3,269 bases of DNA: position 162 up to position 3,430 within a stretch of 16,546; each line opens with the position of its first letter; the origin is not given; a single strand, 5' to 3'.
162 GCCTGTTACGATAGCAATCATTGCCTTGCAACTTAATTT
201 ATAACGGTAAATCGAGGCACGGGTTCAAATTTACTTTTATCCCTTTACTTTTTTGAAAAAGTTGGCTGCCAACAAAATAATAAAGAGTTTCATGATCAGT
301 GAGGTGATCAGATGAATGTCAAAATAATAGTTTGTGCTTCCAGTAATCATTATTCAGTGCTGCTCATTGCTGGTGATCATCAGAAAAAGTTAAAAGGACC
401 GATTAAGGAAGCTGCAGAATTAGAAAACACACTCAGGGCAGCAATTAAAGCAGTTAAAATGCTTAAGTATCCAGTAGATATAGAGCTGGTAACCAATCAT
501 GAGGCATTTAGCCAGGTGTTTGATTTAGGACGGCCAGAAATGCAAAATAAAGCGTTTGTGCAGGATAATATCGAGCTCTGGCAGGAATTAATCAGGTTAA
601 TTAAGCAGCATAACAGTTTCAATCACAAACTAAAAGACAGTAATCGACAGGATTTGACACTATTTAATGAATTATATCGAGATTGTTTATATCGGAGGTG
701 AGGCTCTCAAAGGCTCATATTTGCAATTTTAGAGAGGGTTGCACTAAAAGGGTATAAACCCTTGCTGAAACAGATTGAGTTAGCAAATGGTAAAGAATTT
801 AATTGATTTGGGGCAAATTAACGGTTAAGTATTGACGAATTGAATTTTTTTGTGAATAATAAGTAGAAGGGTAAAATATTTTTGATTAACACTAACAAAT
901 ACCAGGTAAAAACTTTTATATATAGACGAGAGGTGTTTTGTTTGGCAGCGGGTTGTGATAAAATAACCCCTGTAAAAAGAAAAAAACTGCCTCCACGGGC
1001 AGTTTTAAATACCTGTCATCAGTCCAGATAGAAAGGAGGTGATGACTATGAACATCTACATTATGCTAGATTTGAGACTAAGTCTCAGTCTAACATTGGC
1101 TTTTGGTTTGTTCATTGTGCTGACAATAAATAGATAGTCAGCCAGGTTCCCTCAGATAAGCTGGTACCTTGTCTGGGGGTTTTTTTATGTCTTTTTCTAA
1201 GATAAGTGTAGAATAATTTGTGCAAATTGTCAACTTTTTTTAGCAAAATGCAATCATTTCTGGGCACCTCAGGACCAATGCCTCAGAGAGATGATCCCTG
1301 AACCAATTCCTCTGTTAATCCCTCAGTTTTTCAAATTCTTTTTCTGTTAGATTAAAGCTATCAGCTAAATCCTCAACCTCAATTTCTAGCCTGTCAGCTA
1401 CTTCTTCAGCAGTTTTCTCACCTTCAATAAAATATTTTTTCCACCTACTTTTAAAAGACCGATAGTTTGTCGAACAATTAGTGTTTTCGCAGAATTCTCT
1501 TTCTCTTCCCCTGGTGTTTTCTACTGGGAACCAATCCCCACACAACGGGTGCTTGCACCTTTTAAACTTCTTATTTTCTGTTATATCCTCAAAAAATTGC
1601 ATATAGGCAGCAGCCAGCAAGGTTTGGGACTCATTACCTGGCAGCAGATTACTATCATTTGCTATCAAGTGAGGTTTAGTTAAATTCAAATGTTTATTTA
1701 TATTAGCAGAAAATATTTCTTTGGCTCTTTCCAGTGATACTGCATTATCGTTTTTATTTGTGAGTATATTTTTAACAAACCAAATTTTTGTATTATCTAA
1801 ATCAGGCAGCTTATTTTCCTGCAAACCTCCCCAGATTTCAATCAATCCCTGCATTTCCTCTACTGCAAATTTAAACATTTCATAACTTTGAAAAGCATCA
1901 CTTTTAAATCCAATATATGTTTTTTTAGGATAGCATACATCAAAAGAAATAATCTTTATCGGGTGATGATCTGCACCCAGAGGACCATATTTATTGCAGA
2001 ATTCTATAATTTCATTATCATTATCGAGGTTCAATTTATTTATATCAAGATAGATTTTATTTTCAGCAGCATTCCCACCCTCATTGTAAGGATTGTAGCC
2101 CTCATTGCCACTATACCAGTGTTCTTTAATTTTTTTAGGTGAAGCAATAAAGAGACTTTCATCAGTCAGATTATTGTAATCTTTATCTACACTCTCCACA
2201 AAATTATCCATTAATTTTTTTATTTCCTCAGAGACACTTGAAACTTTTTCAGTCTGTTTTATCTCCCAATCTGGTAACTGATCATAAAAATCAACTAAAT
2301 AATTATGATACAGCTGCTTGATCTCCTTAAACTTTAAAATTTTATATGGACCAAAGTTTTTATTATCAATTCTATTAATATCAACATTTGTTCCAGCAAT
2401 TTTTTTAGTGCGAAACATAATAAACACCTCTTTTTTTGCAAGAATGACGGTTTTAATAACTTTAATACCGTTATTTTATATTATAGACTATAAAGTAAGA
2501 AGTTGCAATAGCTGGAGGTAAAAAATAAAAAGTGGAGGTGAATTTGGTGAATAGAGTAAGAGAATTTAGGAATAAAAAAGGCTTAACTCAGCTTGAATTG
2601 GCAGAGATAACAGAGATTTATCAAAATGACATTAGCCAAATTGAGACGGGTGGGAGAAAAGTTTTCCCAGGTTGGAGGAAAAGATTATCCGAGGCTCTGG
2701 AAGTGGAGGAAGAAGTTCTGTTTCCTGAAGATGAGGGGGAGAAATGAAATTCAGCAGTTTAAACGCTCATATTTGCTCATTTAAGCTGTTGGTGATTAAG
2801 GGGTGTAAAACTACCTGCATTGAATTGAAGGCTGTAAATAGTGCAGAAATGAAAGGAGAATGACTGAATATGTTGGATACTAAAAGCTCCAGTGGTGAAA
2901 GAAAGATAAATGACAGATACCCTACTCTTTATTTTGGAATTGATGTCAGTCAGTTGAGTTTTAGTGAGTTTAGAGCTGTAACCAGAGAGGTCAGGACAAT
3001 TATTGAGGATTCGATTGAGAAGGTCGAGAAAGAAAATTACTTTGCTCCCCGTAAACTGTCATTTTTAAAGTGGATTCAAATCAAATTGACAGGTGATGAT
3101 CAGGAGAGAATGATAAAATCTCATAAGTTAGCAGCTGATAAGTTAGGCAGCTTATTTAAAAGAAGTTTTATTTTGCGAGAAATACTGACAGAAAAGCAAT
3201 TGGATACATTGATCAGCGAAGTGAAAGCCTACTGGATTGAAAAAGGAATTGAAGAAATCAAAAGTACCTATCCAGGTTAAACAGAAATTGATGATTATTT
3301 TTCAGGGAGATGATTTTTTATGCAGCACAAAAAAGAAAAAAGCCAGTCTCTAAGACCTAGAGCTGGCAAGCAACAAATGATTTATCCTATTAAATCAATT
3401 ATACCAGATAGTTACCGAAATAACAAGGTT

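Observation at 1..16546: Complete circular phage-derived replicon of about 16.4 kb with no capsid, packaging, lysis or integration genes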

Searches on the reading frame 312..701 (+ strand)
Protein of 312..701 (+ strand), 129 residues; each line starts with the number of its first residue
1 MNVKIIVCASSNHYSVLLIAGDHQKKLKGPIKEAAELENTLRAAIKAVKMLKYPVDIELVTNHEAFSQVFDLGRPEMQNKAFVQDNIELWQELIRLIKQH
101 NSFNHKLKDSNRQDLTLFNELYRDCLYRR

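Call 4: search_protein_families(library=pfam, max_evalue=0.01, proteins=[window:312-701:+])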
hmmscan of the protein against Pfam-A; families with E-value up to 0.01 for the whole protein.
window:312-701:+ (129 aa): 0 families

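Call 6: search_protein_families(library=phrogs, max_evalue=0.01, proteins=[window:312-701:+])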
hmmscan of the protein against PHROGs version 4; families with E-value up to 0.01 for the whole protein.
window:312-701:+ (129 aa): 1 family
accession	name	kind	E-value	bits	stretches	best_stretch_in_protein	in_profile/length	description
phrog_531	-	DNA, RNA and nucleotide metabolism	0.00048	20.5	1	22-101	102-193/285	Rnase H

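Call 65: search_protein_families(library=padloc, max_evalue=0.01, proteins=[window:312-701:+])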
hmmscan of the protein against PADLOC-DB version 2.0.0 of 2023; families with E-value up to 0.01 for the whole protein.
window:312-701:+ (129 aa): 0 families

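Call 66: search_protein_families(library=ncbifam, max_evalue=0.01, proteins=[window:312-701:+])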
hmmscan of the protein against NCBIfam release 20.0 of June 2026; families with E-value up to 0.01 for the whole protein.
window:312-701:+ (129 aa): 1 family
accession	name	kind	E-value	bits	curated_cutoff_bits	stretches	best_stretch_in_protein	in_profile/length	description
NF001236.0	PRK00203.1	equivalog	9.2e-08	31.8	160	1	14-108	22-122/151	ribonuclease HI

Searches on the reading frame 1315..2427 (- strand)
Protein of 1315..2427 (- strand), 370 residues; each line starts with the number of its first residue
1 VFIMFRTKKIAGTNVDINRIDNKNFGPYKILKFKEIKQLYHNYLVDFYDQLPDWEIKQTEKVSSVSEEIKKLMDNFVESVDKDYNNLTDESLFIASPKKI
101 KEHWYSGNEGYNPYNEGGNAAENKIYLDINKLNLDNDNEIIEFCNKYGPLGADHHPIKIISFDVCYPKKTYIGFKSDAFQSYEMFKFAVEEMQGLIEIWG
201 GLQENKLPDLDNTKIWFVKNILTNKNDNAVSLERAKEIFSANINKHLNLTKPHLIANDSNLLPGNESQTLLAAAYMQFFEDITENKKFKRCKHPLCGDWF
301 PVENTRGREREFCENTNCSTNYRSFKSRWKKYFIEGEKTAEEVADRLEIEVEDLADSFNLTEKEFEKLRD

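Call 4: search_protein_families(library=pfam, max_evalue=0.01, proteins=[window:1315-2427:-])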
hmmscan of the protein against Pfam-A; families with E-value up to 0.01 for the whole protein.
window:1315-2427:- (370 aa): 1 family
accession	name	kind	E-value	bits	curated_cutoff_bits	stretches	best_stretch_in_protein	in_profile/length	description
PF11706.13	zf-CGNR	-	0.0042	17.3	24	1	288-321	2-34/44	CGNR zinc finger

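Call 6: search_protein_families(library=phrogs, max_evalue=0.01, proteins=[window:1315-2427:-])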
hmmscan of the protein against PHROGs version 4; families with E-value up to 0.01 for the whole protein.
window:1315-2427:- (370 aa): 1 family
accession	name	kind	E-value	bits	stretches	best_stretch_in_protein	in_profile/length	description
phrog_30403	-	unknown function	0.00036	20.8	1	228-331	294-395/397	-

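Call 42: find_related_loci(query=A1, collection=genome_contigs, flank=10000)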
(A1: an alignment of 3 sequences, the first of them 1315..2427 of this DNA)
Query A1 (370 aa) in genome_contigs; peptide patterns used: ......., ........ (x = any residue, [..] = any of these).
55 stretches matched a pattern, but none encodes a relative of the query by tblastn (E <= 1e-3).

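Call 65: search_protein_families(library=padloc, max_evalue=0.01, proteins=[window:1315-2427:-])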
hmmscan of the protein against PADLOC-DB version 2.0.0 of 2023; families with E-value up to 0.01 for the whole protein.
window:1315-2427:- (370 aa): 0 families

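Call 66: search_protein_families(library=ncbifam, max_evalue=0.01, proteins=[window:1315-2427:-])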
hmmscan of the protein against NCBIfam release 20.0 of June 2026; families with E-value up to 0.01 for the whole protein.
window:1315-2427:- (370 aa): 0 families

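Call 83: find_homologous_proteins(query=window:1315-2427:-, max_evalue=0.001)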
Query window:1315-2427:- (370 aa): 5 proteins with E <= 0.001 among 2955 candidates.
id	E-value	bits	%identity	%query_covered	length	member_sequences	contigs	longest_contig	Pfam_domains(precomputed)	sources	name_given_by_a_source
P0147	3.1e-224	762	90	99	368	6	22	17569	-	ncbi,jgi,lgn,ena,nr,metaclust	ncbi:MAG: hypothetical protein CI948_2054 [Halanaerobium sp.]|jgi:hypothetical protein|nr:MAG: hypot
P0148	1.0e-189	649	81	99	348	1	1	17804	-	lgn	-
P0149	1.2e-180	619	77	99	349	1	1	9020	-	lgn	-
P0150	1.5e-177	609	72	99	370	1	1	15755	-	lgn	-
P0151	5.0e-120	419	53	96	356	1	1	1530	PF11706.14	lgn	-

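Call 86: find_encoding_contigs(protein=P0150, flank=10000, max_places=2)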
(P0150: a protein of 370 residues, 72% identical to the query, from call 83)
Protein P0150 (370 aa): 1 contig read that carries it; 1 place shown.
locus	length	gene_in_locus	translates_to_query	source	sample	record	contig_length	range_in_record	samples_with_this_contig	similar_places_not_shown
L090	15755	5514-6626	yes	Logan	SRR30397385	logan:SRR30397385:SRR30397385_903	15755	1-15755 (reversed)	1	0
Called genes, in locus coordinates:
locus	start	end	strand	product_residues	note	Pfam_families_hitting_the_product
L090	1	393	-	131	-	?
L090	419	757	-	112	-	-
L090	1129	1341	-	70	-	-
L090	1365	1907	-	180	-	PF02732:ERCC4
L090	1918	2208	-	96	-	-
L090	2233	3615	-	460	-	PF00772:DnaB, PF13481:AAA_25, PF03796:DnaB_C, PF06745:ATPase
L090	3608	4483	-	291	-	-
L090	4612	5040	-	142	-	-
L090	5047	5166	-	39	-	-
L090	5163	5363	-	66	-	PF12844:HTH_19, PF01381:HTH_3 (weak)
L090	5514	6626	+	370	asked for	-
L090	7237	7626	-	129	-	-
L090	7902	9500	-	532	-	PF12802:MarR_2 (faint), PF13412:HTH_24 (faint), PF13545:HTH_Crp_2 (faint), PF13730:HTH_36 (weak)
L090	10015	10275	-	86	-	-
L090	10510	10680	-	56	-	-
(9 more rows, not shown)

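Call 87: find_encoding_contigs(protein=P0148, flank=10000, max_places=2)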
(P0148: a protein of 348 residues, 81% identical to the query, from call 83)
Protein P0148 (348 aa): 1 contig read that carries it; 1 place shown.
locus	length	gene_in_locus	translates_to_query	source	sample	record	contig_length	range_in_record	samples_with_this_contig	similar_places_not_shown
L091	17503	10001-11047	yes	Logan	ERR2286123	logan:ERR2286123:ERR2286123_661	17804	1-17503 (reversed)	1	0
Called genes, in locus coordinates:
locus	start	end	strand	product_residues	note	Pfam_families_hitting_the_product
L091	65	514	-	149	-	PF16476:DUF5053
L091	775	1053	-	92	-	PF05263:DUF722 (weak), PF08281:Sigma70_r4_2 (weak), PF04545:Sigma70_r4 (weak)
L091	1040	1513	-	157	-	-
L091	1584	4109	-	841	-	-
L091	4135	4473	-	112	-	-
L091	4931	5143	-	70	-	-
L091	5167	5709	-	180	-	PF02732:ERCC4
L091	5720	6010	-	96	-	-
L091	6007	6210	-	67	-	-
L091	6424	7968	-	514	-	PF01751:Toprim (faint), PF13155:Toprim_2, PF13662:Toprim_4, PF13481:AAA_25, PF03796:DnaB_C (weak)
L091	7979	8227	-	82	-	-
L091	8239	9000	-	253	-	PF14297:Lin1244_N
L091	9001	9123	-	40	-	-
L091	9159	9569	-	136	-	-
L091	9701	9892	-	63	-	PF12844:HTH_19, PF13560:HTH_31, PF01381:HTH_3 (weak)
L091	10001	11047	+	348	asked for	-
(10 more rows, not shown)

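Call 90: predict_structure(alignment_id=A5)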
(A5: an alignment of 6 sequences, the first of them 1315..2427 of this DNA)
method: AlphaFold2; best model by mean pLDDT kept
length: 370 residues; sequences in the alignment: 6
mean_pLDDT: 60.9   pTM: 0.57
mean pLDDT of the five models: 60.9, 55.8, 53.3, 52.2, 48.2
residues with pLDDT >= 90: 7; 70-90: 158; 50-70: 80; < 50: 125
segments of 3 or more residues with pLDDT < 50: 1-25, 83-85, 105-122, 149-179, 248-269, 293-295, 304-324
pLDDT, mean of each block of 10 residues (from residue 1): 24 28 49 79 76 62 73 73 63 66 43 30 64 79 62 35 29 37 71 86 86 84 89 87 57 27 36 68 67 54 46 44 56 80 78 83 81
secondary structure, 60 per line:
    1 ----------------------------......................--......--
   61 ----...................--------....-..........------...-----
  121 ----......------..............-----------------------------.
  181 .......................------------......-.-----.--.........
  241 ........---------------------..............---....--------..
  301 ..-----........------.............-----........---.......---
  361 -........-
elements in order: E29-32 H33-50 H53-58 H65-83 E92-95 H97-106 H125-130 H137-150 H182-203 H216-221 H232-248 H270-283 E287-290 E299-302 H308-315 H322-334 H340-347 H351-357 H362-369

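Call 94: fold_search(model_id=the predicted structure, library=pdb)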
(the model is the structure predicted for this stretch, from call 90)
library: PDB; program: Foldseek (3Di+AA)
matches with E <= 10: 26; with E <= 0.001: 0
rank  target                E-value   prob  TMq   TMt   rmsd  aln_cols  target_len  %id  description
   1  6kon_F                2.6e+00  0.06  0.09  0.16  20.5       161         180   11  Mycobacterium tuberculosis initial transcription complex comprising sigma H and 5'-OH RNA of 5 nt (released 2020-03-11)
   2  6kop_F                4.1e+00  0.05  0.09  0.18  20.0       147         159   14  Mycobacterium tuberculosis initial transcription complex comprising sigma H and 5'-OH RNA of 9 nt (released 2020-03-11)
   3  4imj_A                4.8e+00  0.05  0.13  0.14  13.8       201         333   10  Novel Modifications on C-terminal Domain of RNA Polymerase II can Fine-tune the Phosphatase Activity of Ssu72 (released 2013-08-07)
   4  8z6g_B                4.8e+00  0.02  0.09  0.15  17.7       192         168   10  the AlgU-MucAcyto complex structure in Pseudomonas aeruginosa (released 2024-05-08)
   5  4imi_C                5.0e+00  0.05  0.13  0.15  13.7       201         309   10  Novel Modifications on C-terminal Domain of RNA Polymerase II can Fine- tune the Phosphatase Activity of Ssu72. (released 2013-08-07)
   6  8hkc_E                5.2e+00  0.02  0.09  0.11  21.9       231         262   11  Cryo-EM structure of E. coli RNAP sigma32 complex (released 2023-05-31)
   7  4imi_A                5.5e+00  0.04  0.13  0.14  13.8       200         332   10  Novel Modifications on C-terminal Domain of RNA Polymerase II can Fine- tune the Phosphatase Activity of Ssu72. (released 2013-08-07)
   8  5zx2_F                5.5e+00  0.04  0.09  0.17  19.2       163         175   10  Mycobacterium tuberculosis RNA polymerase transcription initiation complex with ECF sigma factor sigma H and 7nt RNA (released 2019-03-20)
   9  7kin_F                6.4e+00  0.03  0.13  0.14  15.4       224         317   12  Mycobacterium tuberculosis WT RNAP transcription open promoter complex with WhiB7 promoter (released 2021-04-21)
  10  6v6h_A                6.4e+00  0.03  0.10  0.08  14.8       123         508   14  Crystal structure of histidine ammonia-lyase from Trypanosoma cruzi (released 2020-06-10)
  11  5e17_F                6.4e+00  0.01  0.12  0.13  24.0       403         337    9  T. thermophilus transcription initiation complex having a RRR discriminator sequence and a nontemplate-strand length c (released 2016-03-09)
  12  9mb9_D                7.4e+00  0.02  0.12  0.07  20.5       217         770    9  Cryo-EM structure of Gi-bound GPCR (released 2025-10-01)
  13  6swi                  7.8e+00  0.15  0.10  0.25   4.7        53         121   21  The C-terminal domain of AraT, a response regulator from Geobacillus stearothermophilus (released 2020-10-14)
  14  6koq_F                8.2e+00  0.03  0.09  0.19  19.9       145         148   13  Mycobacterium tuberculosis initial transcription complex comprising sigma H and 5'-OH RNA of 10 nt (released 2020-03-11)
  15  5y7i_B                8.2e+00  0.01  0.10  0.14  19.2       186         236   16  Structure of tilapia fish CLIC2 (released 2018-03-21)
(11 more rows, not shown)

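Call 108: find_related_loci(query=A5, collection=metagenome_contigs, flank=10000)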
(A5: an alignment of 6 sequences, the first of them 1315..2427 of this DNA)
Query A5 (370 aa) in metagenome_contigs; peptide patterns used: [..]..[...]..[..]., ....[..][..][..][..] (x = any residue, [..] = any of these).
599 stretches matched a pattern, but none encodes a relative of the query by tblastn (E <= 1e-3).

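Call 109: find_related_loci(query=window:1315-2427:-, collection=metagenome_contigs, flank=10000)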
Query window:1315-2427:- (370 aa) in metagenome_contigs; peptide patterns used: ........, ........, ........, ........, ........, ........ (x = any residue, [..] = any of these).
63 stretches matched a pattern; 3 encode a relative of the query (tblastn E <= 1e-3); 3 distinct loci.
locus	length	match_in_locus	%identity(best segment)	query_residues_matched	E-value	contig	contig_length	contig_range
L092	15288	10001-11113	90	1-370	0e+0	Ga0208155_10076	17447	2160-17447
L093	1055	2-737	72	114-356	1e-122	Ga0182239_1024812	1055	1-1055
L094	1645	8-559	70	176-356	7e-93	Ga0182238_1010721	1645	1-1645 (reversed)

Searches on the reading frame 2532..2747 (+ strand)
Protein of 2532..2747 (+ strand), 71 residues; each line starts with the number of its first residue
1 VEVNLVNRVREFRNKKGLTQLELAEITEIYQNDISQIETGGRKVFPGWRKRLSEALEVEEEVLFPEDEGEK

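Call 4: search_protein_families(library=pfam, max_evalue=0.01, proteins=[window:2532-2747:+])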
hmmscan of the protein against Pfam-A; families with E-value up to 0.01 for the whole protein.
window:2532-2747:+ (71 aa): 5 families
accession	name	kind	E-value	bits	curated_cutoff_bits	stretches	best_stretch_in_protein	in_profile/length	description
PF12844.13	HTH_19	-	1.9e-07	31.3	30.2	1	7-60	2-55/64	Helix-turn-helix domain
PF13560.12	HTH_31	-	2.4e-07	31.4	27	1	5-61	2-59/64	Helix-turn-helix domain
PF01381.28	HTH_3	-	6.3e-06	26.6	23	1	9-42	1-34/55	Helix-turn-helix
PF13744.12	HTH_37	-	0.0011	19.1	27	1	3-40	17-54/80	Helix-turn-helix domain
PF13413.12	HTH_25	-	0.0037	17.5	24.6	1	10-46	3-39/62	Helix-turn-helix domain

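Call 6: search_protein_families(library=phrogs, max_evalue=0.01, proteins=[window:2532-2747:+])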
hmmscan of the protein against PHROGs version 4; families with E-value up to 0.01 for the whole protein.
window:2532-2747:+ (71 aa): 22 families
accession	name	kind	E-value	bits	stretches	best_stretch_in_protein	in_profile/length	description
phrog_8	-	transcription regulation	4.5e-10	40.5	1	3-66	75-138/346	transcriptional regulator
phrog_3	-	transcription regulation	6.9e-10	40.2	1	3-69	87-151/430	transcriptional repressor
phrog_4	-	transcription regulation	2.9e-09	37.4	1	4-68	136-196/400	transcriptional repressor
phrog_5823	-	transcription regulation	9.3e-08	32.6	1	1-68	3-71/404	transcriptional regulator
phrog_7241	-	transcription regulation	3e-07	31.5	1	7-63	64-120/122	transcriptional regulator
phrog_2967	-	transcription regulation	2.6e-06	28.1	1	4-68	10-74/225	transcriptional regulator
phrog_2439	-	transcription regulation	4e-06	27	1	8-67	11-70/367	transcriptional regulator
phrog_1373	-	transcription regulation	6.3e-06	27.3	1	5-67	64-126/166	transcriptional regulator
phrog_6831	-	transcription regulation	2.9e-05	25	1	15-43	16-44/68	transcriptional regulator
phrog_35195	-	unknown function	3.3e-05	24.6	1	4-67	2-66/159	-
phrog_2328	-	transcription regulation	4e-05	24.4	1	5-61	16-72/128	transcriptional repressor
phrog_7950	-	transcription regulation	0.00012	23.1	1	9-39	12-42/68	transcriptional repressor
phrog_2104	-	unknown function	0.00042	21.5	1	6-43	41-78/103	-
phrog_4836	-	transcription regulation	0.00065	20.3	1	2-40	73-111/194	CII-like regulator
phrog_147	-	transcription regulation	0.00079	20.8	1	4-43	4-44/100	transcriptional regulator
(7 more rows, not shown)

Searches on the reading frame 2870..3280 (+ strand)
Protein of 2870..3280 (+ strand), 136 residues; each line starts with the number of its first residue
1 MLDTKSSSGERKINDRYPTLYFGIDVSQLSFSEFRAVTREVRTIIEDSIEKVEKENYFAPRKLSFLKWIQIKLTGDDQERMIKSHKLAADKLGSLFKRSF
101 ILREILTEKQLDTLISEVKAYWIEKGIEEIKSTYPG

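Call 4: search_protein_families(library=pfam, max_evalue=0.01, proteins=[window:2870-3280:+])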
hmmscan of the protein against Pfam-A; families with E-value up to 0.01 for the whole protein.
window:2870-3280:+ (136 aa): 0 families

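Call 6: search_protein_families(library=phrogs, max_evalue=0.01, proteins=[window:2870-3280:+])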
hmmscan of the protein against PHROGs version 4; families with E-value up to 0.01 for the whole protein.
window:2870-3280:+ (136 aa): 0 families

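Call 65: search_protein_families(library=padloc, max_evalue=0.01, proteins=[window:2870-3280:+])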
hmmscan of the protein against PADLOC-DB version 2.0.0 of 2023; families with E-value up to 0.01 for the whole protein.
window:2870-3280:+ (136 aa): 0 families

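Call 66: search_protein_families(library=ncbifam, max_evalue=0.01, proteins=[window:2870-3280:+])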
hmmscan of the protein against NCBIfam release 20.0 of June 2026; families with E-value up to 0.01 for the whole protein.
window:2870-3280:+ (136 aa): 0 families
